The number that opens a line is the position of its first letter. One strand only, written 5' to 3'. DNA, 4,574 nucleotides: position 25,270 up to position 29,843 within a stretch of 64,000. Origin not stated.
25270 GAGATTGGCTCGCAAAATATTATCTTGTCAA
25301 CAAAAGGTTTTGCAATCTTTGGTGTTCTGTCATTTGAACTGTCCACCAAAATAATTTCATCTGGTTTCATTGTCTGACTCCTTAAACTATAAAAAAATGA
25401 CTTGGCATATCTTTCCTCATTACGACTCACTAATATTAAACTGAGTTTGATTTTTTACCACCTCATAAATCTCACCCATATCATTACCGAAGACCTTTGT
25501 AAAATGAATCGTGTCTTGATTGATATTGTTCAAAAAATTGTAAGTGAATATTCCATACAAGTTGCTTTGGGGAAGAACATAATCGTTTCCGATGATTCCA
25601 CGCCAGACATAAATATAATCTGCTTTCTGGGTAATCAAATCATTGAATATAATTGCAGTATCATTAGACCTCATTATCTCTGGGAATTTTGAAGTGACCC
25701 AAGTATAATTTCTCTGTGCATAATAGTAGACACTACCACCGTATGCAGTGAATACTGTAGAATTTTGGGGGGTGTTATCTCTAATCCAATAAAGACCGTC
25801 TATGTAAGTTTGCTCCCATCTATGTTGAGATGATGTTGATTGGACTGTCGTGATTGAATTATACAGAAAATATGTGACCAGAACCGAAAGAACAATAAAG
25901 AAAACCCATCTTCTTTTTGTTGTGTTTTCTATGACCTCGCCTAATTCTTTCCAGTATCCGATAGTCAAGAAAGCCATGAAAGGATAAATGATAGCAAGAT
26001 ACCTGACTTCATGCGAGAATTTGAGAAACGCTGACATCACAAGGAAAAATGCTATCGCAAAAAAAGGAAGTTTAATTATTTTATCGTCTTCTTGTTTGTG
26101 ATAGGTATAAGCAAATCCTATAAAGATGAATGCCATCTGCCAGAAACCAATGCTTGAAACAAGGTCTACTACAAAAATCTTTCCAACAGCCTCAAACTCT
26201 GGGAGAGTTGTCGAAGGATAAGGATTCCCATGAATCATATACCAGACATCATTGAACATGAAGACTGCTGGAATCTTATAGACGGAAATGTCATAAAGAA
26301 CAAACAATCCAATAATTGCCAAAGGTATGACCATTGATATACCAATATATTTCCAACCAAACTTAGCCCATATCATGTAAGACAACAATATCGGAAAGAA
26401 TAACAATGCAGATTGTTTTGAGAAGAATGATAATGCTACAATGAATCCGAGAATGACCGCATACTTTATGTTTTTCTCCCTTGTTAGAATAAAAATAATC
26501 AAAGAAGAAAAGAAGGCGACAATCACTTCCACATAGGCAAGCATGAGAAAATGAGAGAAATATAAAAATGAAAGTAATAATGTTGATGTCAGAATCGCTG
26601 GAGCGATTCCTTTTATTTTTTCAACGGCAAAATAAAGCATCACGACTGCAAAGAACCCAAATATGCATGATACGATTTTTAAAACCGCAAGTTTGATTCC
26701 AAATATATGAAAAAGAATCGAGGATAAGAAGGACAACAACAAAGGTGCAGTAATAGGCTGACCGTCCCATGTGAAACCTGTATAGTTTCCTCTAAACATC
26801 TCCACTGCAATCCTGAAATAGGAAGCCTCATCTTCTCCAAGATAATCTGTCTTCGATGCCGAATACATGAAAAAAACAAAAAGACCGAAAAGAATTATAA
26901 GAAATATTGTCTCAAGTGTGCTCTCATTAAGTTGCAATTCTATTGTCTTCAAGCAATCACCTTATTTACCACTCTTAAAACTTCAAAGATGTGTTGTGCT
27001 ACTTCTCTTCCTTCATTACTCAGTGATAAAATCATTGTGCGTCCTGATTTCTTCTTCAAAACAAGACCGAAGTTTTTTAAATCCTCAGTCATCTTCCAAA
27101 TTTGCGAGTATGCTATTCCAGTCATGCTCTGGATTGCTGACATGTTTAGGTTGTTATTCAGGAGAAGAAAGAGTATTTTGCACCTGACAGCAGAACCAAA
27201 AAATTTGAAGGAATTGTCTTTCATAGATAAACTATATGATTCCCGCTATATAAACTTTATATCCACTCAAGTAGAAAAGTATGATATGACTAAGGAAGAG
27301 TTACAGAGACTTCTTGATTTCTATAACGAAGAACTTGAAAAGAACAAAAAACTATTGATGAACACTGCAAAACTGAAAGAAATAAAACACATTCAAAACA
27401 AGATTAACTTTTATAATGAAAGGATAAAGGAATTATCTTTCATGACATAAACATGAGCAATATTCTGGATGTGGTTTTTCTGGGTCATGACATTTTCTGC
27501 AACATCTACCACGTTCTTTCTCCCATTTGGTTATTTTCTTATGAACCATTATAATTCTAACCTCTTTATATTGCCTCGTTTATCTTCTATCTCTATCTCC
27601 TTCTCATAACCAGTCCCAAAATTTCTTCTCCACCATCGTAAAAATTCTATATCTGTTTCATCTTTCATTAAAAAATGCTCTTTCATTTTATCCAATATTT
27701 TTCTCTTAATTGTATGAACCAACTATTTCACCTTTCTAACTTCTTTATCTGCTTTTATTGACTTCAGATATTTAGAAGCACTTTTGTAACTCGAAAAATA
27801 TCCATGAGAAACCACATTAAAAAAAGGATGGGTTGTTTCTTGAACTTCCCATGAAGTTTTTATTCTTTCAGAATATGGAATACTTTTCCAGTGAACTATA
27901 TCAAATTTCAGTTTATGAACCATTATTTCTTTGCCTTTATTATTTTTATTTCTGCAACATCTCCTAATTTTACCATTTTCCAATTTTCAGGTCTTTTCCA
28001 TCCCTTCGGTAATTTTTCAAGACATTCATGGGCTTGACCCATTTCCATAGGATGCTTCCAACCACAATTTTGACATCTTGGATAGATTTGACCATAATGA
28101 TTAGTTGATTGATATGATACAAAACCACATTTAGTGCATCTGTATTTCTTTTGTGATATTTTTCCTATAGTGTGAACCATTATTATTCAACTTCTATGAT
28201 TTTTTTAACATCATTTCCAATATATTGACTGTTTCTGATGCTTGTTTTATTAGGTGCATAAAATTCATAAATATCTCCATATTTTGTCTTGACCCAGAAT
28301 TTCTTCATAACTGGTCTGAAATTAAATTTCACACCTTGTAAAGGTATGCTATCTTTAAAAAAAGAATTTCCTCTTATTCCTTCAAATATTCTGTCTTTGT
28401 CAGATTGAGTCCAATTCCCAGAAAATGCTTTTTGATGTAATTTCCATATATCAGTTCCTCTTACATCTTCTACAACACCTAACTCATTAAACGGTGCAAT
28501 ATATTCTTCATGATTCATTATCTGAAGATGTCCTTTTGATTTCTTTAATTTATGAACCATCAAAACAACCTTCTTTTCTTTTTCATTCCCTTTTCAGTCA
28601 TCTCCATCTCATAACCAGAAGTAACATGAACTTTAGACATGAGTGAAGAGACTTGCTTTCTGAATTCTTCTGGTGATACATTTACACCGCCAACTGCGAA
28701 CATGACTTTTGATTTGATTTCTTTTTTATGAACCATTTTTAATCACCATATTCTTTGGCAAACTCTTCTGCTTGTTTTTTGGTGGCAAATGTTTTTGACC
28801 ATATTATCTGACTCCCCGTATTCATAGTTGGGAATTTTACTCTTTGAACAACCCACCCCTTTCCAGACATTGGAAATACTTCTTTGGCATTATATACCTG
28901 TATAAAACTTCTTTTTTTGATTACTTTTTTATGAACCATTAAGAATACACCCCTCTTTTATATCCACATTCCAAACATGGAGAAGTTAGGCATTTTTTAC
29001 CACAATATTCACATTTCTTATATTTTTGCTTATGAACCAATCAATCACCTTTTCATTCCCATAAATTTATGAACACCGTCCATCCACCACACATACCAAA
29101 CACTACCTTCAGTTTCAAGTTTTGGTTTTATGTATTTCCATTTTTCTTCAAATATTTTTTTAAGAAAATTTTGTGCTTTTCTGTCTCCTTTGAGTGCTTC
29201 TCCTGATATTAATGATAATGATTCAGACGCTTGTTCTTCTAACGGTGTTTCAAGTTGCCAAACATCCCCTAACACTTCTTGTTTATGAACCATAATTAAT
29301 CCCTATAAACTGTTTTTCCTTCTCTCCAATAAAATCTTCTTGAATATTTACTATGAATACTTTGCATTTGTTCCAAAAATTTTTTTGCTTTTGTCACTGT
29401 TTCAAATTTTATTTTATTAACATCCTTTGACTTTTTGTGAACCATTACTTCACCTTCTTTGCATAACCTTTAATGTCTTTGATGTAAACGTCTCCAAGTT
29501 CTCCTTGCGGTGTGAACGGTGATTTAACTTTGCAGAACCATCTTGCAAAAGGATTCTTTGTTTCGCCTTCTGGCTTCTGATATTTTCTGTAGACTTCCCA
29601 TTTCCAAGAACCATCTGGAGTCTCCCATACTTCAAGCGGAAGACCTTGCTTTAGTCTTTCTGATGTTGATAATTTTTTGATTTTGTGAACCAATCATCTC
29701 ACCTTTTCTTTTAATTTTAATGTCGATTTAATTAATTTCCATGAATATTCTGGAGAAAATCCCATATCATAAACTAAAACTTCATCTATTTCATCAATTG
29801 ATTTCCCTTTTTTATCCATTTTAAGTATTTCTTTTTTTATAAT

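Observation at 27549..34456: Array of ~31 unrelated small genes that all begin with the same nucleotide block (GGTGA-N3-6-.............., giving MVHK)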

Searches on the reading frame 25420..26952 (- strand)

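Call 8: search_protein_families(library=pfam, proteins=[window:25420-26952:-], max_evalue=0.01)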
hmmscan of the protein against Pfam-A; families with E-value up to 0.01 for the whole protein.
window:25420-26952:- (510 aa): 1 family
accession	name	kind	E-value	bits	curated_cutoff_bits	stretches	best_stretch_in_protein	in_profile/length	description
PF13231.12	PMT_2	-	5.6e-07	30.3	26.1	1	70-218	3-153/160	Dolichyl-phosphate-mannose-protein mannosyltransferase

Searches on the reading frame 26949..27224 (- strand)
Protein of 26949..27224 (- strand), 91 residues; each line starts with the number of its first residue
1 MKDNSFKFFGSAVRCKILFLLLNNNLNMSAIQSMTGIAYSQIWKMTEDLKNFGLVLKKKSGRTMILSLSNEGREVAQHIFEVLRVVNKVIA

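Call 33: search_protein_families(library=pfam, proteins=[window:26949-27224:-], max_evalue=0.1)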
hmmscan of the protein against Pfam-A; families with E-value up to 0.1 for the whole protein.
window:26949-27224:- (91 aa): 4 families
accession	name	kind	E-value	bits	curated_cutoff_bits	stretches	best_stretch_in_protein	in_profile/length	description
PF01978.25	TrmB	-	0.00026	21.2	25.6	1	20-63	17-60/68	Sugar-specific transcriptional regulator TrmB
PF07381.18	EarA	-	0.021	15.1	22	0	11-35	8-35/90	EarA-like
PF13463.12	HTH_27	-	0.022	15.5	22.2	1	28-72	21-68/68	Winged helix DNA-binding domain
PF15630.12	CENP-S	-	0.071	14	28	1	24-52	24-52/76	CENP-S protein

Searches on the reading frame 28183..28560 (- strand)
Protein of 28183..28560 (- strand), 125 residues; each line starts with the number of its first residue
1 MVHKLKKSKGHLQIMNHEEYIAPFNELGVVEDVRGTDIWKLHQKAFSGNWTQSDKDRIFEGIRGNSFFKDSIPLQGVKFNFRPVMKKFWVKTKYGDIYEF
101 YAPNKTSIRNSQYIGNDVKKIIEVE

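Call 21: find_encoding_contigs(protein=window:28183-28560:-, flank=10000, max_places=10)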
Protein window:28183-28560:- (125 aa): 4 contigs read that carry it; 4 places shown.
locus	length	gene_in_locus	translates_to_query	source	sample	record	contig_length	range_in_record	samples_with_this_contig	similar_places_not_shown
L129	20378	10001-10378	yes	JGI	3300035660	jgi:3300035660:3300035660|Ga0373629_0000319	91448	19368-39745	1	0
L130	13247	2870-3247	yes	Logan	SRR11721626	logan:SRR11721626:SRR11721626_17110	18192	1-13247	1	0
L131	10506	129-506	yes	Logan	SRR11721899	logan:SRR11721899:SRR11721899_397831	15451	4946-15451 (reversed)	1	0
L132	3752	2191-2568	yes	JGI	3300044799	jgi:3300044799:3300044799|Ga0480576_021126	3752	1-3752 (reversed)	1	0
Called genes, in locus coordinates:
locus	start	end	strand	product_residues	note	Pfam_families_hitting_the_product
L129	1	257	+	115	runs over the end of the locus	PF01909:NTP_transf_2 (weak), PF18765:Polbeta (faint)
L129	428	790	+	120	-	-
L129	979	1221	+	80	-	-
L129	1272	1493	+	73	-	-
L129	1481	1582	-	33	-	-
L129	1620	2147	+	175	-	-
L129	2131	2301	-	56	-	-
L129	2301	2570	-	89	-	-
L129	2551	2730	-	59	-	-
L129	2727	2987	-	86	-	-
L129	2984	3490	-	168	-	-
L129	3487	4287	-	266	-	-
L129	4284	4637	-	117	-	-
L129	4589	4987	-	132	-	-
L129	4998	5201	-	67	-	-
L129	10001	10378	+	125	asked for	-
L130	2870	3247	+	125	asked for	-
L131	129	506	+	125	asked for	-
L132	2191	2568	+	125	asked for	-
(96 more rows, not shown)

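Call 33: search_protein_families(library=pfam, proteins=[window:28183-28560:-], max_evalue=0.1)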
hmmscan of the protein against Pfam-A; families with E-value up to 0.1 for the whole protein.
window:28183-28560:- (125 aa): 0 families

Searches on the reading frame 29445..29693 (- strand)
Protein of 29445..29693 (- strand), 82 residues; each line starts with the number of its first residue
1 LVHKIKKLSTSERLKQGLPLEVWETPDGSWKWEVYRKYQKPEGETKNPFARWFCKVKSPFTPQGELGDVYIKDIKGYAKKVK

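Call 60: find_homologous_proteins(query=window:29445-29693:-, max_evalue=0.001)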
Query window:29445-29693:- (82 aa): 58 proteins with E <= 0.001 among 58 candidates.
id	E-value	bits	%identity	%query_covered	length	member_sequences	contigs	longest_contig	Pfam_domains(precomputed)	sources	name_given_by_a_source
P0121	3.4e-50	185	100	100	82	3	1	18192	-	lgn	-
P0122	1.8e-45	170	89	100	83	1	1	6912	-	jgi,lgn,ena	-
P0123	3.6e-45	169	90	99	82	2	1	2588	-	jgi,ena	-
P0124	2.7e-41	157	82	100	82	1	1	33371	-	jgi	-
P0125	6.4e-40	153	76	100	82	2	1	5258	-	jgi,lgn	jgi:hypothetical protein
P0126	7.8e-40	152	81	99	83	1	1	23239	-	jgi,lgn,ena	-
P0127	1.4e-36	142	74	99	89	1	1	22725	-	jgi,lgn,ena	-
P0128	1.1e-35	139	74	94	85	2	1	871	-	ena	-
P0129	2.4e-35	138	74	94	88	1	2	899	-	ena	-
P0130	1.5e-34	135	79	88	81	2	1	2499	-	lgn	-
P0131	3.6e-34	134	69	94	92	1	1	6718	-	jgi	jgi:hypothetical protein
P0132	1.3e-33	132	76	87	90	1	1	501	-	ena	-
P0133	1.6e-33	132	76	87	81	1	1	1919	-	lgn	-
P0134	1.9e-33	132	68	99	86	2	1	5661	-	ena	-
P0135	2.2e-33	132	75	87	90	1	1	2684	-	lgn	-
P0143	1.9e-31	126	70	99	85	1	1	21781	-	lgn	-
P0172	3.7e-20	89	57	100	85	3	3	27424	-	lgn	-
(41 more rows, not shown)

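Call 62: find_encoding_contigs(protein=P0124, flank=10000, max_places=2)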
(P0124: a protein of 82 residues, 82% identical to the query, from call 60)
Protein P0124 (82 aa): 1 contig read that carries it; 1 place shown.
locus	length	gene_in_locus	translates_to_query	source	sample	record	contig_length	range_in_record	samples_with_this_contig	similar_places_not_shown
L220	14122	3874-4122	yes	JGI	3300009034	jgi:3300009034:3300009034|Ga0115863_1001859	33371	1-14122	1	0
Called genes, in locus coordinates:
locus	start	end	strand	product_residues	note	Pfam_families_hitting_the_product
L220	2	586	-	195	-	?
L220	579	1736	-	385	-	PF07728:AAA_5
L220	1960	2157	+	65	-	-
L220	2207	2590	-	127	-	-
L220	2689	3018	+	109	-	-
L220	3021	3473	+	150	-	-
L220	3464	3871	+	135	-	-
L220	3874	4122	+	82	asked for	-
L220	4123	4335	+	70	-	-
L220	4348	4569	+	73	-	-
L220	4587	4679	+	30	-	-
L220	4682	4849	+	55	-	-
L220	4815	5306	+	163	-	-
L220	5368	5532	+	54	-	-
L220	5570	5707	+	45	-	-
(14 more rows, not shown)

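Call 63: find_encoding_contigs(protein=P0172, flank=10000, max_places=2)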
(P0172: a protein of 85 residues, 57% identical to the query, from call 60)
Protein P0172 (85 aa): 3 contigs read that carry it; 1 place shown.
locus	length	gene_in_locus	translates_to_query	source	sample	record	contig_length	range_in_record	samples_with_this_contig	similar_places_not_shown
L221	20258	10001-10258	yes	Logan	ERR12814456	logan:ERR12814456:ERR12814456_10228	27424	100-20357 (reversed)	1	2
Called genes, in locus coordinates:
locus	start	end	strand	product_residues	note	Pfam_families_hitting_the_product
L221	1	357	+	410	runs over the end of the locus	-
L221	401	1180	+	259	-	-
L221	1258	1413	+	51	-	-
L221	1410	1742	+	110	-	-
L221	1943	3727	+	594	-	-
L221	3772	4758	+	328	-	PF14528:LAGLIDADG_3 (faint)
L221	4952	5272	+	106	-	-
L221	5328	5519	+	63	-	-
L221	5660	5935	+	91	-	-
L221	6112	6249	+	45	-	-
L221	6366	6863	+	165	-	-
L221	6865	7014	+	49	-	-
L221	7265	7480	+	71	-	-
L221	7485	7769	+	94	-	-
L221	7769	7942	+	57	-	-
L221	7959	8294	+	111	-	-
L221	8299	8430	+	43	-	-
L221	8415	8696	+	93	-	-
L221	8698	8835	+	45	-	-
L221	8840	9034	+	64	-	-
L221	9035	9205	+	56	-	-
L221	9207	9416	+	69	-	-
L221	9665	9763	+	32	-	-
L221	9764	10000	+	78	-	-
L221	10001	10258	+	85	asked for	-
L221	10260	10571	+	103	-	-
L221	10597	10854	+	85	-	-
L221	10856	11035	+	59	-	-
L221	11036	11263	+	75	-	-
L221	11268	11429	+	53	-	-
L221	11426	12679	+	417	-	-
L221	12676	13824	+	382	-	PF05048:NosD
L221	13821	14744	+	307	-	-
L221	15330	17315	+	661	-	PF14890:Intein_splicing, PF14528:LAGLIDADG_3 (weak)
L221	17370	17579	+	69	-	-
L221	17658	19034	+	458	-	PF01935:DUF87 (faint)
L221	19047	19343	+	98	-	-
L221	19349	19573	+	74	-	-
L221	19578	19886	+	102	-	-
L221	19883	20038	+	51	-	-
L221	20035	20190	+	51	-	-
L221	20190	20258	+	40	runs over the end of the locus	-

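Call 64: find_encoding_contigs(protein=P0143, flank=10000, max_places=2)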
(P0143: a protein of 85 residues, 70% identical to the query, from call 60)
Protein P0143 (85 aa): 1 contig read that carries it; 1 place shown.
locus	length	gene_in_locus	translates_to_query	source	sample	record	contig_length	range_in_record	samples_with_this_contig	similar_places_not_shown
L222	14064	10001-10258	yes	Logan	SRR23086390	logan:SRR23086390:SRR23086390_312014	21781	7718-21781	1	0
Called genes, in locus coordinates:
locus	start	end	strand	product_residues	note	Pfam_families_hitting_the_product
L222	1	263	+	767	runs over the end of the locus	-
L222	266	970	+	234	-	-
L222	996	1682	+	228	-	-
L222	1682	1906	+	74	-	-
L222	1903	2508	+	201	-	-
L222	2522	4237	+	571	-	-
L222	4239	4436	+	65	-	-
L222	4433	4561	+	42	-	PF27659:CHP02642 (weak)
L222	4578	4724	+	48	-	-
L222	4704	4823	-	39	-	-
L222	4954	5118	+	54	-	-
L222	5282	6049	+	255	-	-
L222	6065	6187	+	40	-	-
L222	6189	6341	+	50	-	-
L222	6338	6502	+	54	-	-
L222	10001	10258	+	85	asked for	-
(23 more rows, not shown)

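Call 71: search_protein_families(library=phrogs, proteins=[L221:17658-19034:+, L221:1943-3727:+], max_evalue=0.05)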
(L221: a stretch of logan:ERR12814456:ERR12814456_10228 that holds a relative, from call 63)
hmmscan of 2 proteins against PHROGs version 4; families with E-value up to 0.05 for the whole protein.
L221:17658-19034:+ (458 aa): 2 families
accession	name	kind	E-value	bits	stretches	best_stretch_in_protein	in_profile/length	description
phrog_2666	-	head and packaging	9.8e-12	45.3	1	24-233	325-506/555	terminase large subunit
phrog_7035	-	unknown function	0.0093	15.3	1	130-244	485-590/969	-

L221:1943-3727:+ (594 aa): 0 families
